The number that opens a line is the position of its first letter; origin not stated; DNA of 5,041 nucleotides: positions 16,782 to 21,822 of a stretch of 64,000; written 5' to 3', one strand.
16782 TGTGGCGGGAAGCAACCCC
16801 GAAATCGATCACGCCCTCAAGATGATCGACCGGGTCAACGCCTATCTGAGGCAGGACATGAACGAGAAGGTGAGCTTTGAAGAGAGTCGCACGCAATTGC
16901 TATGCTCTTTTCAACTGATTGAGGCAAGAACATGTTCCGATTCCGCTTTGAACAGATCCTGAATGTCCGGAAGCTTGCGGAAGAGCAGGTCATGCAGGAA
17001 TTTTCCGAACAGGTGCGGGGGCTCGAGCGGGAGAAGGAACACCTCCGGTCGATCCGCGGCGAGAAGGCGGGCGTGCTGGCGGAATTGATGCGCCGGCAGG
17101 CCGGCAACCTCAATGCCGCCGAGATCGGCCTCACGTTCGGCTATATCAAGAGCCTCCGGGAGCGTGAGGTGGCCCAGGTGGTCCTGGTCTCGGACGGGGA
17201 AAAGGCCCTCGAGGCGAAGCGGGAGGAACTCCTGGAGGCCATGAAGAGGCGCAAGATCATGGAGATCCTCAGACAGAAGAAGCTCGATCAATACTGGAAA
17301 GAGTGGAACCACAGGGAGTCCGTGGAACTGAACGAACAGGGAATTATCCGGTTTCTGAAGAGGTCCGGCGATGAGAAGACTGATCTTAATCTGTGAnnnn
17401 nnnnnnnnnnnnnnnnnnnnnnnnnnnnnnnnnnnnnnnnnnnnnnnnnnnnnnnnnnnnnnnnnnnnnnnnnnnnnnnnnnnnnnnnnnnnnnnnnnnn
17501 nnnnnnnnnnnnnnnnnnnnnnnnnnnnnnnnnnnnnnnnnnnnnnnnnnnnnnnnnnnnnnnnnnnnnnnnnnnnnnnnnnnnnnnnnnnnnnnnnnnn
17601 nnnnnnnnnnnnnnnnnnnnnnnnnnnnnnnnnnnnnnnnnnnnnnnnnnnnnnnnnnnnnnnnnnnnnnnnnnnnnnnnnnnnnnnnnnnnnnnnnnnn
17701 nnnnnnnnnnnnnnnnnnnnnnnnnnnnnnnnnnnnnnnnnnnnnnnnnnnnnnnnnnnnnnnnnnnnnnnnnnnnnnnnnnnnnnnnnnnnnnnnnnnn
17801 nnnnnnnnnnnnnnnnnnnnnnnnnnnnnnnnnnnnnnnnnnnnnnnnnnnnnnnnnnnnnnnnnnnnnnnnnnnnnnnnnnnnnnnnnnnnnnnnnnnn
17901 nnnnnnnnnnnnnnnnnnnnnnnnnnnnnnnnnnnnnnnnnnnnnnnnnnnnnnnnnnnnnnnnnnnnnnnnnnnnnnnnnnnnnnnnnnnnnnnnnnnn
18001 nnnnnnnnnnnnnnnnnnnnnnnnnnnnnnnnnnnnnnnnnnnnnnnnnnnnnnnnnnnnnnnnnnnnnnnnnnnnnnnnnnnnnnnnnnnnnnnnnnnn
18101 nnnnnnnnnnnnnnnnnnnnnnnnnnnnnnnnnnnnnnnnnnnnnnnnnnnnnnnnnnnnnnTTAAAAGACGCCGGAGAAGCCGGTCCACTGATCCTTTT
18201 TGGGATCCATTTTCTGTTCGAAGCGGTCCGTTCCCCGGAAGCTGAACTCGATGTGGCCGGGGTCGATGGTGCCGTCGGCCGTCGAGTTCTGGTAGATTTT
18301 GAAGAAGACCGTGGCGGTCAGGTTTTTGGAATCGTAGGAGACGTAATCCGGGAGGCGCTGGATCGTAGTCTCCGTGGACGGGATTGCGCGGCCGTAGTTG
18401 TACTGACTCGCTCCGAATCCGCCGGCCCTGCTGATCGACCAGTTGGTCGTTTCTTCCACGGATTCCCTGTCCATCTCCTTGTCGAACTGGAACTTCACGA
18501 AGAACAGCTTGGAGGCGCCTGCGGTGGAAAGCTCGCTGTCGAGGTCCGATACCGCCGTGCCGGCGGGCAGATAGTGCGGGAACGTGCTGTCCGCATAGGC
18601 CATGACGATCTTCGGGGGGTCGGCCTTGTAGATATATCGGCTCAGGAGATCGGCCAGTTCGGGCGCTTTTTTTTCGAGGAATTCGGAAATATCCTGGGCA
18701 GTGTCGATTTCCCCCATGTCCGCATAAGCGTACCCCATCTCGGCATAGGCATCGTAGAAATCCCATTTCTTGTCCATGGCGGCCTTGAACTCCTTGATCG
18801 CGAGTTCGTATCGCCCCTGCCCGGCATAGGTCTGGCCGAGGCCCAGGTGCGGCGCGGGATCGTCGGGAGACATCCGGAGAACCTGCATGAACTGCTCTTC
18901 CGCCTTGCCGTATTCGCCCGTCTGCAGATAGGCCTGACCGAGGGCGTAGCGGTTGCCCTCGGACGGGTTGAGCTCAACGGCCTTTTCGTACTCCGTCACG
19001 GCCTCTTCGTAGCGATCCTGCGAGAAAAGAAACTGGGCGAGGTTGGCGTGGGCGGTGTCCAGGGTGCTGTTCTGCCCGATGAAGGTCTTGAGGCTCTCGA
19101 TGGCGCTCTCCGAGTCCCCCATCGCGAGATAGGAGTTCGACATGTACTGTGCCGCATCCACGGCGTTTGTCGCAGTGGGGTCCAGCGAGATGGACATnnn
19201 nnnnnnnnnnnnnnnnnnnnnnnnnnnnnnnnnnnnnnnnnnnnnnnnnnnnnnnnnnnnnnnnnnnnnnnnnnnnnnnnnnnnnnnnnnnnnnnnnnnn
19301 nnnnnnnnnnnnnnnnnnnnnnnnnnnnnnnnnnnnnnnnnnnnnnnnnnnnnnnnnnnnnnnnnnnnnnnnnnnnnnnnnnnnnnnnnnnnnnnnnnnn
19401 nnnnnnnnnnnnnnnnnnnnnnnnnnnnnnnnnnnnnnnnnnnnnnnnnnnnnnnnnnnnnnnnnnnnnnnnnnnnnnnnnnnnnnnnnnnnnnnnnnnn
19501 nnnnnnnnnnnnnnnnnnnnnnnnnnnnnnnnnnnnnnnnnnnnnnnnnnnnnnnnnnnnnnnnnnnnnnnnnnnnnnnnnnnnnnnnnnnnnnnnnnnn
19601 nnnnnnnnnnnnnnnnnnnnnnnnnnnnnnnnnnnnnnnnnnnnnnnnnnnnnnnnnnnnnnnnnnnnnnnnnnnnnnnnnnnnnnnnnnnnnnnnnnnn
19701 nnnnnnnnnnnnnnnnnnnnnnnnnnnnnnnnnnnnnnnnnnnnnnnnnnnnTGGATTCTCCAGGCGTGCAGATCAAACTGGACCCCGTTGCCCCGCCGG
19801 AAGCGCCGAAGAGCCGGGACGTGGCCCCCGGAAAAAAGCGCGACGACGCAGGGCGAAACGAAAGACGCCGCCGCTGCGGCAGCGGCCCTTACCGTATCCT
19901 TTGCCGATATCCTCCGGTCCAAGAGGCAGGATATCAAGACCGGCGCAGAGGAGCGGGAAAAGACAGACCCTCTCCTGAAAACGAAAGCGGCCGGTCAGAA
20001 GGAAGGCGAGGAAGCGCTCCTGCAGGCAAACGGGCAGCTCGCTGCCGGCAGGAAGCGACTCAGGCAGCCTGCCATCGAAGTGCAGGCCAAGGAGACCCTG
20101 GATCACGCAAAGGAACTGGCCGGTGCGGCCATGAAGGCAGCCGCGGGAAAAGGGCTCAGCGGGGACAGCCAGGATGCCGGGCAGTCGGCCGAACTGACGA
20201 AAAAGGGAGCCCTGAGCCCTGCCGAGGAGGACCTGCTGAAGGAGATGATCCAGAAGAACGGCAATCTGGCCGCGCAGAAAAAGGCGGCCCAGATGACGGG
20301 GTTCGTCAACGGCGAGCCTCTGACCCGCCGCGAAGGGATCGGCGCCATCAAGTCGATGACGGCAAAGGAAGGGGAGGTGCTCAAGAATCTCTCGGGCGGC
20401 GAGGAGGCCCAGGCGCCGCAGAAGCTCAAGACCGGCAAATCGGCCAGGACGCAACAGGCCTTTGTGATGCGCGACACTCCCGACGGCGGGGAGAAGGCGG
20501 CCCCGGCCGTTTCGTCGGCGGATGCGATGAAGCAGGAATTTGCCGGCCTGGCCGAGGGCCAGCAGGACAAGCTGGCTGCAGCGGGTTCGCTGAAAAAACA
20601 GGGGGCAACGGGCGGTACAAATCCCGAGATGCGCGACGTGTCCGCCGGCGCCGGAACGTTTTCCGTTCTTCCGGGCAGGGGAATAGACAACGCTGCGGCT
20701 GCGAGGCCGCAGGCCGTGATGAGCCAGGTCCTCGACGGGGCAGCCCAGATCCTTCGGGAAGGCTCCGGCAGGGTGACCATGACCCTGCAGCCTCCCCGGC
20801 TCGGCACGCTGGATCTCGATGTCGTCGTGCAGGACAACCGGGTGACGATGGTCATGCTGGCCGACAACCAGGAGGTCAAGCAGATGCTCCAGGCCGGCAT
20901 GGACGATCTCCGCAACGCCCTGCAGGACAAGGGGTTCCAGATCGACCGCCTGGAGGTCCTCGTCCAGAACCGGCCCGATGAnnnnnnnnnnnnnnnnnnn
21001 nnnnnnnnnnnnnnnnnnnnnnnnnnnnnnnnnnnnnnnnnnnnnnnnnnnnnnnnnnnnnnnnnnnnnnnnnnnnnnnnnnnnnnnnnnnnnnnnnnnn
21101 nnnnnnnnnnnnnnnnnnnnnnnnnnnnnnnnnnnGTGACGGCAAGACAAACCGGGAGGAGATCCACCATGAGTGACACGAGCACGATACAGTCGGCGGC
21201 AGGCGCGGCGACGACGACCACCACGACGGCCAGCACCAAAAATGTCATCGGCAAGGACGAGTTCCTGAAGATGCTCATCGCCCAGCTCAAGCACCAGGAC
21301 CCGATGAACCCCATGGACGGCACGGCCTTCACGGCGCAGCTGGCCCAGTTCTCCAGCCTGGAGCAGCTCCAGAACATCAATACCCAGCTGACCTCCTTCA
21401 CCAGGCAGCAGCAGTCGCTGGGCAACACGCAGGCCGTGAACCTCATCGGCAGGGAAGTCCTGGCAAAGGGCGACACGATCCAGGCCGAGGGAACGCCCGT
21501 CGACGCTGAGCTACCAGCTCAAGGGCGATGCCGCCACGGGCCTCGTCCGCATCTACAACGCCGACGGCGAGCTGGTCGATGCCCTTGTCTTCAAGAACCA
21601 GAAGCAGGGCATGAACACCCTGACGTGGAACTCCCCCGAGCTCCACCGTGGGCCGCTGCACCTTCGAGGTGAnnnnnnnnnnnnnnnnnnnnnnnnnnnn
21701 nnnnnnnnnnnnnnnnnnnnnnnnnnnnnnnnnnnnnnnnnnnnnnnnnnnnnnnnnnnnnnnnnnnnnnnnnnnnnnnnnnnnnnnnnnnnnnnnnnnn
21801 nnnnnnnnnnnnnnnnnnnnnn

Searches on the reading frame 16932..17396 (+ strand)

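Call 19: search_protein_families(library=pfam, proteins=[window:16932-17396:+], max_evalue=0.001)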
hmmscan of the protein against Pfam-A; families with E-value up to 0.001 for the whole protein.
window:16932-17396:+ (154 aa): 2 families
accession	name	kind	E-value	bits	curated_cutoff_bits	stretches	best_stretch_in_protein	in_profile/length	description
PF02050.21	FliJ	-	4.1e-10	40.4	28.4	1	18-133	1-115/123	Flagellar FliJ protein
PF16789.10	YscO-like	-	4.1e-05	24.1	27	0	2-144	2-158/161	YscO-like protein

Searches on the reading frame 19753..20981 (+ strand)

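Call 19: search_protein_families(library=pfam, proteins=[window:19753-20981:+], max_evalue=0.001)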
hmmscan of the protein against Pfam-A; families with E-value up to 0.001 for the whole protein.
window:19753-20981:+ (409 aa): 1 family
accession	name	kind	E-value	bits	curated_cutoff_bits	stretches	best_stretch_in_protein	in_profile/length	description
PF02120.21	Flg_hook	-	3.6e-19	68.8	29.8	1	332-407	6-81/85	Flagellar hook-length control protein FliK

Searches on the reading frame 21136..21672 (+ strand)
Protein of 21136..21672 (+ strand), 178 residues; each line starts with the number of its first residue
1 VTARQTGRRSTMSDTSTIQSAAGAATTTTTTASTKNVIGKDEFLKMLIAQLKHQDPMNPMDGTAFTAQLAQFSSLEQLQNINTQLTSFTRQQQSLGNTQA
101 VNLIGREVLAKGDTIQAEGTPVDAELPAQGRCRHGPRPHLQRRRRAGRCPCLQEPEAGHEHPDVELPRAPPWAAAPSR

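Call 19: search_protein_families(library=pfam, proteins=[window:21136-21672:+], max_evalue=0.001)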
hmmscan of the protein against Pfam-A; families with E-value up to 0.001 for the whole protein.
window:21136-21672:+ (178 aa): 1 family
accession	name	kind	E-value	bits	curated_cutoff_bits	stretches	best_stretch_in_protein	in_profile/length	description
PF03963.19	FlgD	-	9e-25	87.1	27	1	17-87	6-75/75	Flagellar hook capping protein - N-terminal region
